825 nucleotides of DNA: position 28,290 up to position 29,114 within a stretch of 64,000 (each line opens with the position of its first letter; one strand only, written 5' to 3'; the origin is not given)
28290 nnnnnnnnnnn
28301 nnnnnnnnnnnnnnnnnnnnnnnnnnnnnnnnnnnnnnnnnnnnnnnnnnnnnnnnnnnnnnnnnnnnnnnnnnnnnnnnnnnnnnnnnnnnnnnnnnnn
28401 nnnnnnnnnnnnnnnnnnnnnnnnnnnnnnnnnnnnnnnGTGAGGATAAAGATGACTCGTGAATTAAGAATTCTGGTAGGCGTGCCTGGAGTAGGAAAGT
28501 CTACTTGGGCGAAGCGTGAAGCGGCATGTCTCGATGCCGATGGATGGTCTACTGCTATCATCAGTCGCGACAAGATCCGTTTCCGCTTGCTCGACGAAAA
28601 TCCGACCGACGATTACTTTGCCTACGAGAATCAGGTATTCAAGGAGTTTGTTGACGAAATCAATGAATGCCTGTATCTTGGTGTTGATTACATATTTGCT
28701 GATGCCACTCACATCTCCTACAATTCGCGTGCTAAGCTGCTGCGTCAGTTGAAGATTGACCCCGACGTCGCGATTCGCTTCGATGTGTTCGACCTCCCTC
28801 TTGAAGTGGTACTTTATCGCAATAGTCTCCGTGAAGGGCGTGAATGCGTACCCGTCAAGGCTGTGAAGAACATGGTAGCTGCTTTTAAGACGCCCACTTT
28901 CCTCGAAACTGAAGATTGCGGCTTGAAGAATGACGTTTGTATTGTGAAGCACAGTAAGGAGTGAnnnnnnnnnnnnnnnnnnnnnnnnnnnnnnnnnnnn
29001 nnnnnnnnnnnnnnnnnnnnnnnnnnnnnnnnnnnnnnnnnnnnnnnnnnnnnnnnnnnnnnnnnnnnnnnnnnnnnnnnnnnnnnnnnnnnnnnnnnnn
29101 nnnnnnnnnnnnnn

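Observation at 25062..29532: tRNA heal-and-seal repair toolkit: tRNA-binding Rnl2 ligase plus T4-Pnk-like kinase plus two metallophosphoesterases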

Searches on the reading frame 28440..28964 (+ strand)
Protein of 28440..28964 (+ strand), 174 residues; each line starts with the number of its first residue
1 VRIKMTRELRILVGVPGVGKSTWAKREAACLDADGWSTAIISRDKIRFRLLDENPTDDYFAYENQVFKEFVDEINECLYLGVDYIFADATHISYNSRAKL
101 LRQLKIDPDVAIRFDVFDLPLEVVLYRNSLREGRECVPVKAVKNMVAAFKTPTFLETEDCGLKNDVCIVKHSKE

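Call 4: search_protein_families(library=pfam, proteins=[window:28440-28964:+], max_evalue=0.01)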
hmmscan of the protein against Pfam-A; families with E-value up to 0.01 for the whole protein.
window:28440-28964:+ (174 aa): 3 families
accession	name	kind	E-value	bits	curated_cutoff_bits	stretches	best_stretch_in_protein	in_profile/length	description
PF13671.12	AAA_33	-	5.1e-15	56.5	27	1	11-151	3-142/143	AAA domain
PF08433.16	KTI12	-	0.0036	17.3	22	1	11-51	5-42/271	Chromatin associated protein KTI12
PF22818.2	ApeI-like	-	0.0043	17.7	28.5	0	14-54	38-78/119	ApeI dehydratase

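Call 5: search_protein_families(library=phrogs, proteins=[window:28440-28964:+], max_evalue=0.001)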
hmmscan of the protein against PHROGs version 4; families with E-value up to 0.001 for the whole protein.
window:28440-28964:+ (174 aa): 4 families
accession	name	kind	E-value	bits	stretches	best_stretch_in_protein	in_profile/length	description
phrog_6931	-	unknown function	8.7e-17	62.3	1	5-159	183-335/343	-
phrog_505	-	other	3.1e-16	60.7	1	8-153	3-144/295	polynucleotide kinase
phrog_2071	-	other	4.5e-05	24.4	1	4-101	13-102/282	ATPase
phrog_8238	-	DNA, RNA and nucleotide metabolism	0.00036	19.7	1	7-148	2-139/737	RNA ligase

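Call 8: search_solved_structures(query=window:28440-28964:+, max_evalue=1, show_alignments=3)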
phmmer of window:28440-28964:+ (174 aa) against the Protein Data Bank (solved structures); distinct sequences matched with E-value up to 1: 13.
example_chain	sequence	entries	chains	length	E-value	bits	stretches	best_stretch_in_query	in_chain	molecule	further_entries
4xrp_A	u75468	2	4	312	3.3e-05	27.1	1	8-145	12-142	Pnkp1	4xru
1ly1_A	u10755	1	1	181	7e-05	26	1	9-149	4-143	polynucleotide kinase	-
1ltq_A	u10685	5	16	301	0.0003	24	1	9-149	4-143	POLYNUCLEOTIDE KINASE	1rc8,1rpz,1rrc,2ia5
3adb_A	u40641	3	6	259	0.001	22.2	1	9-152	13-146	L-seryl-tRNA(Sec) kinase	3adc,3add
3a4l_A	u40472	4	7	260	0.0012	22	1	9-152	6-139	L-seryl-tRNA(Sec) kinase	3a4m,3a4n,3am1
2bdt_A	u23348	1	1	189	0.0061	19.7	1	7-139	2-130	BH3686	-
4gp7_A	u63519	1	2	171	0.048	16.8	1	8-136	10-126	Metallophosphoesterase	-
4jst_A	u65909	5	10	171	0.089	15.9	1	8-136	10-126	Metallophosphoesterase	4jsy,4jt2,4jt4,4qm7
4gp6_A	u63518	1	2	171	0.12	15.4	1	8-136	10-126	Metallophosphoesterase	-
4mde_A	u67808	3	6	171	0.33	14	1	8-136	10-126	Metallophosphoesterase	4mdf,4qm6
3c8u_A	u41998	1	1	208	0.35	14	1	7-47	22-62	Fructokinase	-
9d8a_A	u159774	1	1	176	0.61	13.2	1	5-37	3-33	Rhizopus azygosporus Kinase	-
2cjw_A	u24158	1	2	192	0.87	12.7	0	6-139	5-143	GTP-BINDING PROTEIN GEM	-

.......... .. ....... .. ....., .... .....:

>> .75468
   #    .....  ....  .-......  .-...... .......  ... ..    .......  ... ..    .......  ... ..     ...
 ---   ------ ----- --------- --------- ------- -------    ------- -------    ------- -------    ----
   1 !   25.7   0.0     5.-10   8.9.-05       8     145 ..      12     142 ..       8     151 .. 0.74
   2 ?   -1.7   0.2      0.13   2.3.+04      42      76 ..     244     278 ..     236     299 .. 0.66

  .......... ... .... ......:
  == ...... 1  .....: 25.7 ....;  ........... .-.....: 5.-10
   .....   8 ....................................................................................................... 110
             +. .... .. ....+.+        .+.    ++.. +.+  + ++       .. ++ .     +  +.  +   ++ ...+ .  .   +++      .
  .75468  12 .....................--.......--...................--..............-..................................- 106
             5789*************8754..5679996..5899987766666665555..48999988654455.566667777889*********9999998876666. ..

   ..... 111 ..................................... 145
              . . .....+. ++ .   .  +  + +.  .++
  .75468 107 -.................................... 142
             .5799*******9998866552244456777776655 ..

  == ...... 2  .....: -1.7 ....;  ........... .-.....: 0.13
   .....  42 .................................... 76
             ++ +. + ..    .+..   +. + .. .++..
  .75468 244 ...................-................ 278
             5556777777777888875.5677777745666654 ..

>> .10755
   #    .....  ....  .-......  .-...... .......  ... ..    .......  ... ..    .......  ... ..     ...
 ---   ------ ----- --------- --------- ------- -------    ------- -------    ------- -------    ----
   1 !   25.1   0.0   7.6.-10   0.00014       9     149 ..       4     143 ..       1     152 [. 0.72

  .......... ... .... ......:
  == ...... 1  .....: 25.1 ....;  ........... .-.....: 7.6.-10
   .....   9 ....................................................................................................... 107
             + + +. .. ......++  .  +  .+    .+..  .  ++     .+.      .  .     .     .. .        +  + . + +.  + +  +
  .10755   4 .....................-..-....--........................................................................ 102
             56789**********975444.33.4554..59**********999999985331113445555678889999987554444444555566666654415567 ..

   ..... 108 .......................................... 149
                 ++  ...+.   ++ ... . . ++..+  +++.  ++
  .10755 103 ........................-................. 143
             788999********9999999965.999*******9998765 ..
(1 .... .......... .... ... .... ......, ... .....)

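Call 16: find_homologous_proteins(query=window:28440-28964:+, max_evalue=0.001)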
Query window:28440-28964:+ (174 aa): 32 proteins with E <= 0.001 among 99 candidates.
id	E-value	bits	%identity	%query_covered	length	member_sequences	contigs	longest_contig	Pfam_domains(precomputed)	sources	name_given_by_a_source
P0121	4.3e-96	338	89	98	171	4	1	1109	PF13671.13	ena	-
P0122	8.7e-95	333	88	98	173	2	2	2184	PF13671.13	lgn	-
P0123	1.3e-87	310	82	97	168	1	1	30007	PF13671.13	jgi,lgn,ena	-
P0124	8.9e-83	294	80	96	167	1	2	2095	PF13671.13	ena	-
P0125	1.4e-54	202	57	98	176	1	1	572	PF13671.13,PF08433.17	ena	-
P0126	1.1e-53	200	62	85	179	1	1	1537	PF13671.13,PF08433.17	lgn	-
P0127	2.5e-53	198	57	98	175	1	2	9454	PF13671.13,PF08433.17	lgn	-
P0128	2.6e-42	163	53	87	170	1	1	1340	PF13671.13,PF08433.17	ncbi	-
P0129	2.0e-39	153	51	87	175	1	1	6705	PF13671.13,PF08433.17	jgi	jgi:predicted kinase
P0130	1.1e-38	151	48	97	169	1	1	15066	PF13671.13,PF08433.17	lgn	-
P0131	4.5e-37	145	48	98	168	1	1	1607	PF13671.13,PF08433.17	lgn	-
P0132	1.7e-28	118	48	87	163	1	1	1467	PF13671.13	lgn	-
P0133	8.5e-26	109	42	87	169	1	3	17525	PF13671.13,PF08433.17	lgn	-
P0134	2.7e-24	104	41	85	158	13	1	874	PF13671.13,PF08433.17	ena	-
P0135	9.6e-24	102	44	83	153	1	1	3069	PF13671.13,PF08433.17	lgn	-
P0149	4.3e-17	80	42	86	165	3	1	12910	PF13671.13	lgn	-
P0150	1.5e-15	75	37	95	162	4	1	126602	PF06414.19,PF13671.13,PF08433.17,PF13238.13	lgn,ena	-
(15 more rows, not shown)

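Call 18: search_solved_structures(query=A1, max_evalue=0.01, show_alignments=2)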
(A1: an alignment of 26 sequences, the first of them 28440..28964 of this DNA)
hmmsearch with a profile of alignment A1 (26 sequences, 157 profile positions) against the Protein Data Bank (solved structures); distinct sequences matched with E-value up to 0.01: 16.
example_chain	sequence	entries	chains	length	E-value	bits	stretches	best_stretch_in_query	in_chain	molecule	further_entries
4gp7_A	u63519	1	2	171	1.1e-16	64.3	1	3-153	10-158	Metallophosphoesterase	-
4jst_A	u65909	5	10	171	1.6e-16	63.8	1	3-153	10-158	Metallophosphoesterase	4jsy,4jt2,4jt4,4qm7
4gp6_A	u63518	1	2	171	3.8e-16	62.5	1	3-153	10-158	Metallophosphoesterase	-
3adb_A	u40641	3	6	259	5.2e-16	62.1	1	3-151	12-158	L-seryl-tRNA(Sec) kinase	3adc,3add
3a4l_A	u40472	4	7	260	7.8e-16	61.5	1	3-151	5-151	L-seryl-tRNA(Sec) kinase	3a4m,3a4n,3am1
4mde_A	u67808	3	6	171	2.1e-15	60.1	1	3-153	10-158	Metallophosphoesterase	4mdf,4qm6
4xrp_A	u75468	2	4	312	2.2e-14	56.8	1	3-147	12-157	Pnkp1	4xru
1ly1_A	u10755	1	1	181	3.9e-14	56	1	1-137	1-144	polynucleotide kinase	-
1ltq_A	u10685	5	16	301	1.5e-13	54.1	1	1-137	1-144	POLYNUCLEOTIDE KINASE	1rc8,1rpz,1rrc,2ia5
3u7g_A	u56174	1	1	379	8.6e-07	32.1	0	3-35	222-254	Bifunctional polynucleotide phosphatase/kinase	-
3u7e_B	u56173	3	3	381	8.7e-07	32.1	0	3-35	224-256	Bifunctional polynucleotide phosphatase/kinase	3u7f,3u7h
1yj5_A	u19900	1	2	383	8.9e-07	32.1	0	3-35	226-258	5' polynucleotide kinase-3' phosphatase catalytic domain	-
3zvn_A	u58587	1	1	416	1.2e-06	31.7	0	3-35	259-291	BIFUNCTIONAL POLYNUCLEOTIDE PHOSPHATASE/KINASE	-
3zvl_A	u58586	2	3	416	1.2e-06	31.7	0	3-35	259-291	BIFUNCTIONAL POLYNUCLEOTIDE PHOSPHATASE/KINASE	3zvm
9drz_A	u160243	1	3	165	0.0011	22.1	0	3-24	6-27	p-loop containing nucleoside triphosphatehydrolase protein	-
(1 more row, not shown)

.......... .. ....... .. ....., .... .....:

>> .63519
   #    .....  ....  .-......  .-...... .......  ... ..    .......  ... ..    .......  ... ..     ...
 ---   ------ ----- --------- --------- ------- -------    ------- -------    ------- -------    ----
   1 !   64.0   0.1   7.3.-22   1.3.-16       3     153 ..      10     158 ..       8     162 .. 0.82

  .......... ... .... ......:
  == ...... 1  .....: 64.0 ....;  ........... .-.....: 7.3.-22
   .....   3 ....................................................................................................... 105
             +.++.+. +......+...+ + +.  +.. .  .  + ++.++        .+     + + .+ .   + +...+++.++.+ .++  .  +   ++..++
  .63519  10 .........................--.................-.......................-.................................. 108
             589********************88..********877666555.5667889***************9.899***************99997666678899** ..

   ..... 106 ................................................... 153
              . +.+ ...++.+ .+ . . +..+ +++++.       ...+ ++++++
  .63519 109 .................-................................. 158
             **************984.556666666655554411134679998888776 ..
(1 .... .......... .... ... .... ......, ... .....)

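Call 21: search_protein_families(library=ncbifam, proteins=[window:28440-28964:+], max_evalue=0.01)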
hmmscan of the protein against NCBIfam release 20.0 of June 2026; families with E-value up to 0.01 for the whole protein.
window:28440-28964:+ (174 aa): 4 families
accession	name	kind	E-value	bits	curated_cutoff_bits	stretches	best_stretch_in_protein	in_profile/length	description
TIGR03574.1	selen_PSTK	equivalog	5.1e-12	45.8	290.5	1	10-153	2-136/249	L-seryl-tRNA(Sec) kinase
TIGR04075.1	bacter_Pnkp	equivalog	1e-06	27.3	750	1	9-150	10-138/851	polynucleotide kinase-phosphatase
NF005255.0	PRK06762.2-2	equivalog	0.00017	21.6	140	1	5-136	1-122/163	hypothetical protein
TIGR03575.1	selen_PSTK_euk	equivalog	0.0015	17.9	382.35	1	11-56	3-49/340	L-seryl-tRNA(Sec) kinase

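Call 82: predict_structure(alignment_id=A1)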
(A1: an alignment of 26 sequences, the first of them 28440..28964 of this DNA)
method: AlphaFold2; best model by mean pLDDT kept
length: 174 residues; sequences in the alignment: 26
mean_pLDDT: 94.3   pTM: 0.89
mean pLDDT of the five models: 94.3, 94.0, 93.8, 93.7, 93.2
residues with pLDDT >= 90: 155; 70-90: 17; 50-70: 1; < 50: 1
segments of 3 or more residues with pLDDT < 50: none
pLDDT, mean of each block of 10 residues (from residue 1): 91 95 97 98 95 92 96 98 96 93 97 97 94 85 95 95 97 72
secondary structure, 60 per line:
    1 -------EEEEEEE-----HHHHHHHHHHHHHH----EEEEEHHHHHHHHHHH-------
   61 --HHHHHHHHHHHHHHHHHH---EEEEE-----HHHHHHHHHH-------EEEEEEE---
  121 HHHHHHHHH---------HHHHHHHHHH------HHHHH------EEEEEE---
elements in order: E8-14 H20-33 E38-42 H43-53 H63-80 E84-88 H94-103 E111-117 H121-129 H139-148 H155-159 E166-171

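Call 85: fold_search(model_id=the predicted structure, library=pdb)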
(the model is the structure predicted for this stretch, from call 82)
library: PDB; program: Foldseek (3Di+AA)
matches with E <= 10: 1667; with E <= 0.001: 198
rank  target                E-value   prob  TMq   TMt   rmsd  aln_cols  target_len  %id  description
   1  3adb_B                2.1e-08  1.00  0.74  0.54   3.9       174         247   24  Crystal structure of O-phosphoseryl-tRNA kinase complexed with selenocysteine tRNA and AMPPNP (crystal type 1) (released 2010-07-28)
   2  4jt2_B                7.8e-08  1.00  0.68  0.69   4.9       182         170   21  Structure of Clostridium thermocellum polynucleotide kinase bound to CTP (released 2013-08-28)
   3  3zvn_A                1.1e-07  1.00  0.63  0.31   5.2       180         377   19  The structural basis for substrate recognition by mammalian polynucleotide kinase 3' phosphatase (released 2011-11-16)
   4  3a4n_A                1.2e-07  1.00  0.74  0.56   3.3       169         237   25  Crystal structure of archaeal O-phosphoseryl-tRNA(Sec) kinase (released 2009-10-20)
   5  4gp7_A                1.2e-07  1.00  0.68  0.69   3.8       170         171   23  Polynucleotide kinase (released 2012-11-14)
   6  4gp6_B                1.2e-07  1.00  0.64  0.65   4.3       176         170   23  Polynucleotide kinase (released 2012-11-14)
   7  3a4l_A                1.7e-07  1.00  0.72  0.55   3.7       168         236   24  Crystal structure of archaeal O-phosphoseryl-tRNA(Sec) kinase (released 2009-10-20)
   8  4xrp_A                1.9e-07  1.00  0.66  0.39   2.9       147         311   27  Structure of the Pnkp1/Rnl/Hen1 RNA repair complex (released 2015-04-22)
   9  3a4l_B                2.0e-07  1.00  0.74  0.56   3.3       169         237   25  Crystal structure of archaeal O-phosphoseryl-tRNA(Sec) kinase (released 2009-10-20)
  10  1yj5_B                2.2e-07  1.00  0.67  0.33   4.8       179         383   18  Molecular architecture of mammalian polynucleotide kinase, a DNA repair enzyme (released 2005-03-15)
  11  1ly1                  2.2e-07  1.00  0.62  0.70   5.4       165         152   23  Structure and Mechanism of T4 Polynucleotide Kinase (released 2002-07-17)
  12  6pk5_B                2.2e-07  1.00  0.54  0.51   6.3       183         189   15  Adenylate kinase from Methanococcus igneus - apo form (released 2020-07-01)
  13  6pk5_E                2.5e-07  1.00  0.54  0.50   6.3       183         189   15  Adenylate kinase from Methanococcus igneus - apo form (released 2020-07-01)
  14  6etj                  2.8e-07  1.00  0.66  0.30   6.1       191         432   16  HUMAN PFKFB3 IN COMPLEX WITH KAN0438241 (released 2018-11-07)
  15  4gp6_A                3.9e-07  1.00  0.66  0.67   4.0       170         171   24  Polynucleotide kinase (released 2012-11-14)
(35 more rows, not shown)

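Call 90: find_encoding_contigs(protein=P0150, flank=7000, max_places=2)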
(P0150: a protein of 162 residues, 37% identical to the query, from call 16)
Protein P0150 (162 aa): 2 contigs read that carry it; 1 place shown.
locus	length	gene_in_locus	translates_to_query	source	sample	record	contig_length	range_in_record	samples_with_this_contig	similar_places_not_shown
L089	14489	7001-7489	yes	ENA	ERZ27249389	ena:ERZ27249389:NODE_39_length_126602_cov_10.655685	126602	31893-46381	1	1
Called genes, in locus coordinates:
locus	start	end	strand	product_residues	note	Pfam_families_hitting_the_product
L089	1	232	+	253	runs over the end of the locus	-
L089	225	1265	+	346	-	PF08222:HTH_CodY (weak)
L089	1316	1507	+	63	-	-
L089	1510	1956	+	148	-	-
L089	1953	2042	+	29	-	-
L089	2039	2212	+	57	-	-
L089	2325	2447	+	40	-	-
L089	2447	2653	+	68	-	-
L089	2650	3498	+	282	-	PF00149:Metallophos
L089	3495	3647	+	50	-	-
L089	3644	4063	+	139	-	PF03013:Pyr_excise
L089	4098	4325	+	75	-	PF25708:Phage_T7_Gp5_9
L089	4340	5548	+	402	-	PF21189:PHA02142, PF09414:RNA_ligase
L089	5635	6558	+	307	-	-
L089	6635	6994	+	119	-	-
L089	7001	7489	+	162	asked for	PF06414:Zeta_toxin, PF08433:KTI12, PF13238:AAA_18 (weak), PF13671:AAA_33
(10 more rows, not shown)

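Call 91: find_encoding_contigs(protein=P0133, flank=7000, max_places=2)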
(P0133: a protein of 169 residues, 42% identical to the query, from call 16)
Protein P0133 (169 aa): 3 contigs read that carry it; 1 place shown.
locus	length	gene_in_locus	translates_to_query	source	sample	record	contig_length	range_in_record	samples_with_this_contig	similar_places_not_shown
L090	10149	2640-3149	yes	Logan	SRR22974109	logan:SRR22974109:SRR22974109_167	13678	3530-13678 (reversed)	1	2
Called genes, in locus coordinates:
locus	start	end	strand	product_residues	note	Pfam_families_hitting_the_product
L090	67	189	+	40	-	-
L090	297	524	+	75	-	-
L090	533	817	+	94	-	-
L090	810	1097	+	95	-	-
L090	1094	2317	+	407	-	PF21189:PHA02142, PF09414:RNA_ligase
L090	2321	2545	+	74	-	-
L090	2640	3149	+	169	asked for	PF08433:KTI12, PF13671:AAA_33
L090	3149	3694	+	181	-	PF12850:Metallophos_2 (weak)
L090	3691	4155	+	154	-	-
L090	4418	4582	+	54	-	-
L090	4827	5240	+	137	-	PF02562:PhoH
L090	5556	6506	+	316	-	PF14528:LAGLIDADG_3 (faint)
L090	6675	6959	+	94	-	PF02562:PhoH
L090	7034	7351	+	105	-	-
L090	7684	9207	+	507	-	PF02518:HATPase_c, PF00204:DNA_gyraseB, PF01751:Toprim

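Call 92: find_encoding_contigs(protein=P0149, flank=7000, max_places=2)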
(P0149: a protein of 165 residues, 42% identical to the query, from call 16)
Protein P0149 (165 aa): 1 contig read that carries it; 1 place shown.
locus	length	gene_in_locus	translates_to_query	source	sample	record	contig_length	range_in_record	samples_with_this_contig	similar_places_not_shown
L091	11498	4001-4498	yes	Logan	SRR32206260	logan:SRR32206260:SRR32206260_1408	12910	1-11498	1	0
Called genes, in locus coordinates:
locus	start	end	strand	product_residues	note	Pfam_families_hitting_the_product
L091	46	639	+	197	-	PF13392:HNH_3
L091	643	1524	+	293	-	PF00149:Metallophos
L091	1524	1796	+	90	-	-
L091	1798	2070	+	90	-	-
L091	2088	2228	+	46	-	-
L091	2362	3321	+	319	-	PF09414:RNA_ligase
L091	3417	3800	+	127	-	-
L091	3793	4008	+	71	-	-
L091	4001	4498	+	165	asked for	PF13671:AAA_33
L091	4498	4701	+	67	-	-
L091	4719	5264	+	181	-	PF00149:Metallophos, PF12850:Metallophos_2 (weak)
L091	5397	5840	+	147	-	-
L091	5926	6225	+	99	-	-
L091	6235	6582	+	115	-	-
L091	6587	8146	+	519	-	PF01832:Glucosaminidase, PF01510:Amidase_2, PF08239:SH3_3 (weak)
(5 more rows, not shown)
